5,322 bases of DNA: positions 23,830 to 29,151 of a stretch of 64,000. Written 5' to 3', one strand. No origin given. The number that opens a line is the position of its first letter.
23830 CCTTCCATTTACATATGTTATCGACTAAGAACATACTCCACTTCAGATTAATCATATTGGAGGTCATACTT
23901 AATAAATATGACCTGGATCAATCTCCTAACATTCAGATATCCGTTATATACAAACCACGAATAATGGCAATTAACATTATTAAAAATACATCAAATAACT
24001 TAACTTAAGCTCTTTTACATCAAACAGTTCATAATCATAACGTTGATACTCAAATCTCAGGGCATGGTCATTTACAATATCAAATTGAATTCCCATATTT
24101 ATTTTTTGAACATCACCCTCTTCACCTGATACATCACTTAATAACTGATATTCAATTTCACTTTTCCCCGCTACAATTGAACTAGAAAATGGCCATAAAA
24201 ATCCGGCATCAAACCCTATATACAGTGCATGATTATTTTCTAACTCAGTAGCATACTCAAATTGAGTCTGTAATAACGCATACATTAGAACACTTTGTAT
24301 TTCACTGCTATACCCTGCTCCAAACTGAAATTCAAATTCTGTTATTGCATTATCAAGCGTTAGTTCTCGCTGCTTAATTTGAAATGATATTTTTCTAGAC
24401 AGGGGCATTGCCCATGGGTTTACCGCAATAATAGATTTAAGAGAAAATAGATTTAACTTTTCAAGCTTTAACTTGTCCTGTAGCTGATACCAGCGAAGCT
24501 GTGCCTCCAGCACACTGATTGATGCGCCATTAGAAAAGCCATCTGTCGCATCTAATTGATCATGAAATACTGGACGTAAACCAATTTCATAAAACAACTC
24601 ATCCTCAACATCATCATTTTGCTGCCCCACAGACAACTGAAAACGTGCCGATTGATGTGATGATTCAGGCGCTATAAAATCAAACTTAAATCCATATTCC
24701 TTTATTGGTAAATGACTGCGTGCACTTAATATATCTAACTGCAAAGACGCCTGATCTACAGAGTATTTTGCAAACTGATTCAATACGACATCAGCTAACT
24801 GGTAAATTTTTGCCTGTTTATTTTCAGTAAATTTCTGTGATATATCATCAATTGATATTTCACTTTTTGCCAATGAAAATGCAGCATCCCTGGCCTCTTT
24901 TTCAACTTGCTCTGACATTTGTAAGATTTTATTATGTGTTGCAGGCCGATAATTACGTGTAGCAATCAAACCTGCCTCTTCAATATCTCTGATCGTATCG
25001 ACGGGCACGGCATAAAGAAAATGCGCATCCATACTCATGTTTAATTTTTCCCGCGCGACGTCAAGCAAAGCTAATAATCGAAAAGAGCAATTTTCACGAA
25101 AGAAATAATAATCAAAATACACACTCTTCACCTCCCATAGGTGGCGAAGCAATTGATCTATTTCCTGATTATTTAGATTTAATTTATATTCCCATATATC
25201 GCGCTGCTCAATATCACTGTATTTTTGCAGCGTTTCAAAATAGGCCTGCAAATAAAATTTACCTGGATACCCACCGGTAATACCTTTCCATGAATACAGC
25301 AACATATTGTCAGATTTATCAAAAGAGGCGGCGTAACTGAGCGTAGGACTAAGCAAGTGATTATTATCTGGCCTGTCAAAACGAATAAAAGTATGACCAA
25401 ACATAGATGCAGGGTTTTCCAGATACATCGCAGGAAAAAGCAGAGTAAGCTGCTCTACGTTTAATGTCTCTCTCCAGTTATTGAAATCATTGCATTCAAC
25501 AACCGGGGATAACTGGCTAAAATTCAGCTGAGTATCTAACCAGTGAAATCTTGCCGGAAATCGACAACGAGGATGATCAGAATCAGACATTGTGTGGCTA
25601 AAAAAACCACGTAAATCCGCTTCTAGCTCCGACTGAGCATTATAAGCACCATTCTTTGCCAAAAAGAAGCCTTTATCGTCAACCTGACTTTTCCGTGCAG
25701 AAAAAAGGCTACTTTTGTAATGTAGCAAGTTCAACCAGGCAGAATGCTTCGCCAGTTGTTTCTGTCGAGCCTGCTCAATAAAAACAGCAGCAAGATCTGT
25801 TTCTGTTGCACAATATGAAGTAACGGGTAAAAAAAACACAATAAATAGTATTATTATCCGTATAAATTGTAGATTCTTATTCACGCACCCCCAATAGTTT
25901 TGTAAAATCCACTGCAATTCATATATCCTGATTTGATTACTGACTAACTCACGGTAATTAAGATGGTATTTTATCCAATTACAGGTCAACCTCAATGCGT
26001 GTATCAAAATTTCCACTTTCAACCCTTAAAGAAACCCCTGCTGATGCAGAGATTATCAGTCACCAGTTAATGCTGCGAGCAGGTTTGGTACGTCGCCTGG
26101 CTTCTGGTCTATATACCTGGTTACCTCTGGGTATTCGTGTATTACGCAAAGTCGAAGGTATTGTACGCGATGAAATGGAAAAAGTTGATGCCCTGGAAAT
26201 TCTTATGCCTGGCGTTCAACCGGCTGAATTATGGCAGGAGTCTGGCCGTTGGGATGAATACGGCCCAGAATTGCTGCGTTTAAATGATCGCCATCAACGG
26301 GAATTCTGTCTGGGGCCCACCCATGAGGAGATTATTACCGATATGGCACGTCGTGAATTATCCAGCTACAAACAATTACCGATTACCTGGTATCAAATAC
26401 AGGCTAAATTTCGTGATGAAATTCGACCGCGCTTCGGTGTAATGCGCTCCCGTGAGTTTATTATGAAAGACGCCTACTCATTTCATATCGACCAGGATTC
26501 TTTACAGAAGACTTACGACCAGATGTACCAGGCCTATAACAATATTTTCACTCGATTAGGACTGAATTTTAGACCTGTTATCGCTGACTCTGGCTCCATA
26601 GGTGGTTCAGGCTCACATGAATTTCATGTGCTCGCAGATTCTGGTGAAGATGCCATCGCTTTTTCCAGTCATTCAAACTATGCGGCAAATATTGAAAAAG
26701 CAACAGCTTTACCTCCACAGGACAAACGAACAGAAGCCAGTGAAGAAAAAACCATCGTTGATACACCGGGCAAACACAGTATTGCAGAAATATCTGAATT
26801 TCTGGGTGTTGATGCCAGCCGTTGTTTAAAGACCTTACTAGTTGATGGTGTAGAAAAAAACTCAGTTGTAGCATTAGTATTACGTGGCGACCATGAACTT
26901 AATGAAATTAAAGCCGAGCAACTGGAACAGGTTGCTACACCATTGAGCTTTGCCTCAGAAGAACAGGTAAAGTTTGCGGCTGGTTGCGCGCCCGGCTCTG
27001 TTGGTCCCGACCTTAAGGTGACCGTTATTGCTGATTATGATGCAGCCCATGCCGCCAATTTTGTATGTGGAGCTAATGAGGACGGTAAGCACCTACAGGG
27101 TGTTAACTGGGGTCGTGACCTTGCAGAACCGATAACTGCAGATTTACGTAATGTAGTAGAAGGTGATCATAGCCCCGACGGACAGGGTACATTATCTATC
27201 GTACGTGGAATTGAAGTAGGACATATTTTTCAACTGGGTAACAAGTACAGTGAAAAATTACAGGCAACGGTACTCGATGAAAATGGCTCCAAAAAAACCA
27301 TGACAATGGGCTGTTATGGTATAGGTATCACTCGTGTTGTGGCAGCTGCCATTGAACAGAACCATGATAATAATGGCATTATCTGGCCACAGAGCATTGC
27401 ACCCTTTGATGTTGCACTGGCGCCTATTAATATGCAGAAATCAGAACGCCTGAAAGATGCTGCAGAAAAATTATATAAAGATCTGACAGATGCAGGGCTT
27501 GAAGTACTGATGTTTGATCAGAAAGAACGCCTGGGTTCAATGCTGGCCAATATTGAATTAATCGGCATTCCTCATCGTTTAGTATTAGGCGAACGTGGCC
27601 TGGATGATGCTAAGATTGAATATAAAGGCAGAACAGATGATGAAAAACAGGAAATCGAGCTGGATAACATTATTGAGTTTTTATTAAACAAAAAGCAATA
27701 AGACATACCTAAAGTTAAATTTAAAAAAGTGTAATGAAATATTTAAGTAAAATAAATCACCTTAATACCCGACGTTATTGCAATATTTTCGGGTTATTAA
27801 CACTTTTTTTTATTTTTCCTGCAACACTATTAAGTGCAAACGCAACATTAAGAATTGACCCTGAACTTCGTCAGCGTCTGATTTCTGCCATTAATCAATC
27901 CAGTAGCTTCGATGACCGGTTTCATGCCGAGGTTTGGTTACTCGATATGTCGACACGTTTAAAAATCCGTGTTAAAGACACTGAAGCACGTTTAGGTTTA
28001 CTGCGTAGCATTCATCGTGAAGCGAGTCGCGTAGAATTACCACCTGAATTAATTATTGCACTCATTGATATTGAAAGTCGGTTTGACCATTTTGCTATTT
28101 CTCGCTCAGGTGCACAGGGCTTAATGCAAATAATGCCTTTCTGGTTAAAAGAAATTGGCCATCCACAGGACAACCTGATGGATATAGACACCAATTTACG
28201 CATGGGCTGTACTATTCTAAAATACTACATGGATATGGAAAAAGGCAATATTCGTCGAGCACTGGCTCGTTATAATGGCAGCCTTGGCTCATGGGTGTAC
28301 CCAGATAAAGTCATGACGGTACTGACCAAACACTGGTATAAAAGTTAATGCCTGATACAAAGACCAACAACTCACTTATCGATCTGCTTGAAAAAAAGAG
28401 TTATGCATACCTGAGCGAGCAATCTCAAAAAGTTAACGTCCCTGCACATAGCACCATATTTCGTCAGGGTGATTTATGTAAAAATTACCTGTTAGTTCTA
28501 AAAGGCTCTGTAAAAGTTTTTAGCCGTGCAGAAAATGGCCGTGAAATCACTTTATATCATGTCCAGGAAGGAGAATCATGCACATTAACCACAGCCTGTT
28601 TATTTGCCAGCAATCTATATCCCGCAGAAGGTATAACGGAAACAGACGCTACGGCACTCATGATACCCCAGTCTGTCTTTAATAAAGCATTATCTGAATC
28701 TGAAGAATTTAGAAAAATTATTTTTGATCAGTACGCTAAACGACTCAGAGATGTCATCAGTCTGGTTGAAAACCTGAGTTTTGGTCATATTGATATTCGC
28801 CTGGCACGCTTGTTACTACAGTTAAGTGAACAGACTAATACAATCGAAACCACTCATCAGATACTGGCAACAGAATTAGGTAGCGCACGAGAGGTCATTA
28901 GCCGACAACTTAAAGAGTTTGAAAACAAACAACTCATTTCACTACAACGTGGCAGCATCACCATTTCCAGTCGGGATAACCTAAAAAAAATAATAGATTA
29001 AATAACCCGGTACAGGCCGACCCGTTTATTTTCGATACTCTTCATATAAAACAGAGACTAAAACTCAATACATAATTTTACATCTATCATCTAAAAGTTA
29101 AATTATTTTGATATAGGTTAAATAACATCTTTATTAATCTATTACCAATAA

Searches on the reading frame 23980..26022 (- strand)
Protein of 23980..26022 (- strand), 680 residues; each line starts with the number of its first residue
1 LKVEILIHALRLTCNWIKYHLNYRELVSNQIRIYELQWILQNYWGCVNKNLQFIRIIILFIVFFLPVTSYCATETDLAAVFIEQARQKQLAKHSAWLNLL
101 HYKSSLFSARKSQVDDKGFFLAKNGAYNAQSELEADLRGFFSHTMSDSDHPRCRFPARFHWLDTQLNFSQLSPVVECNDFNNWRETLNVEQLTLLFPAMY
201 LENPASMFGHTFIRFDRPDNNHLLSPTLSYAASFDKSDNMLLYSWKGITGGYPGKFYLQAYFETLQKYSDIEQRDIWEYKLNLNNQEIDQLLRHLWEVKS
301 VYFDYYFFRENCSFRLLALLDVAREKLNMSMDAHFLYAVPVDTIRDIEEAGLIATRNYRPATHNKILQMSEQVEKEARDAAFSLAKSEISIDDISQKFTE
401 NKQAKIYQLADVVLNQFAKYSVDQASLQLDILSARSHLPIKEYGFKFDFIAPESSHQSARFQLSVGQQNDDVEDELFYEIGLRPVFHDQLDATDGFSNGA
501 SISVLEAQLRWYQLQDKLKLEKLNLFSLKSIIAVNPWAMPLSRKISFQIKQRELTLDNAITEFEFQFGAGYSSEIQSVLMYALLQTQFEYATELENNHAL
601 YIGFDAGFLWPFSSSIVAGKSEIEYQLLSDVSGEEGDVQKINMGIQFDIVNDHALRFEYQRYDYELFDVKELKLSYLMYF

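Call 3: search_protein_families(library=pfam, proteins=[window:23980-26022:-], max_evalue=0.1)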
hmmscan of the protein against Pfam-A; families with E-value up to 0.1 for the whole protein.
window:23980-26022:- (680 aa): 4 families
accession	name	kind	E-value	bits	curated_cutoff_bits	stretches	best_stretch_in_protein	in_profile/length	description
PF13387.12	Lnb_N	-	8.2e-52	175.7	22.2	1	180-349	2-174/175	Lnb N-terminal periplasmic domain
PF25222.1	DUF7840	-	6.4e-46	157.2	27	1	451-679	3-224/224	Domain of unknown function (DUF7840)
PF25225.1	DUF7843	-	1.7e-25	89.8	25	1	88-165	1-79/79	Domain of unknown function (DUF7843)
PF25224.1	DUF7842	-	0.0006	20.9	27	1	358-441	3-90/96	Domain of unknown function (DUF7842)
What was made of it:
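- Checked: The other flank is an Lnb_N/DUF7840/DUF7843 protein, not a classical outer-membrane protein (call 3).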

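Call 4: search_protein_families(library=ncbifam, proteins=[window:23980-26022:-], max_evalue=0.1)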
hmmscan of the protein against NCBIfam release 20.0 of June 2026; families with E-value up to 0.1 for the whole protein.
window:23980-26022:- (680 aa): 1 family
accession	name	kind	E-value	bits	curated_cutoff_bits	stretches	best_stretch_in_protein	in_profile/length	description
NF051878.1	lpactltferLnb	equivalog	1.7e-05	23.9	550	1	206-337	44-165/394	lipoprotein N-acyltransferase Lnb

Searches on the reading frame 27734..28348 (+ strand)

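Call 54: search_protein_families(library=pfam, proteins=[window:27734-28348:+], max_evalue=0.00001)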
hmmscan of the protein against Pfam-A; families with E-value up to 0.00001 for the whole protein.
window:27734-28348:+ (204 aa): 1 family
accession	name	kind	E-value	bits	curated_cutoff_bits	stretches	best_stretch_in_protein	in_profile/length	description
PF01464.25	SLT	-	5.3e-19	68.3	21.3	1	93-185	3-99/117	Transglycosylase SLT domain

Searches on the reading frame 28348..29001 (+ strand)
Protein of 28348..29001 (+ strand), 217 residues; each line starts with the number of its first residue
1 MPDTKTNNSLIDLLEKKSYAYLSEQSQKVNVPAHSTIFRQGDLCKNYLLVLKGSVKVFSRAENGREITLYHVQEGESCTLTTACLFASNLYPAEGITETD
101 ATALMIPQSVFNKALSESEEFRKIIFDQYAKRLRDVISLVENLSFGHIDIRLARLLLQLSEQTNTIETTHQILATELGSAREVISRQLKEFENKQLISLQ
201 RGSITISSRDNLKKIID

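Call 54: search_protein_families(library=pfam, proteins=[window:28348-29001:+], max_evalue=0.00001)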
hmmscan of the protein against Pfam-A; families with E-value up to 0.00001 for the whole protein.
window:28348-29001:+ (217 aa): 2 families
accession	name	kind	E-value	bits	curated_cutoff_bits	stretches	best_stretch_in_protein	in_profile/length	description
PF00027.35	cNMP_binding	-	3.5e-15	56.2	27.5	1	29-117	2-88/89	Cyclic nucleotide-binding domain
PF13545.12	HTH_Crp_2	-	8.3e-14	51.7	27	1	151-215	2-70/70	Crp-like helix-turn-helix domain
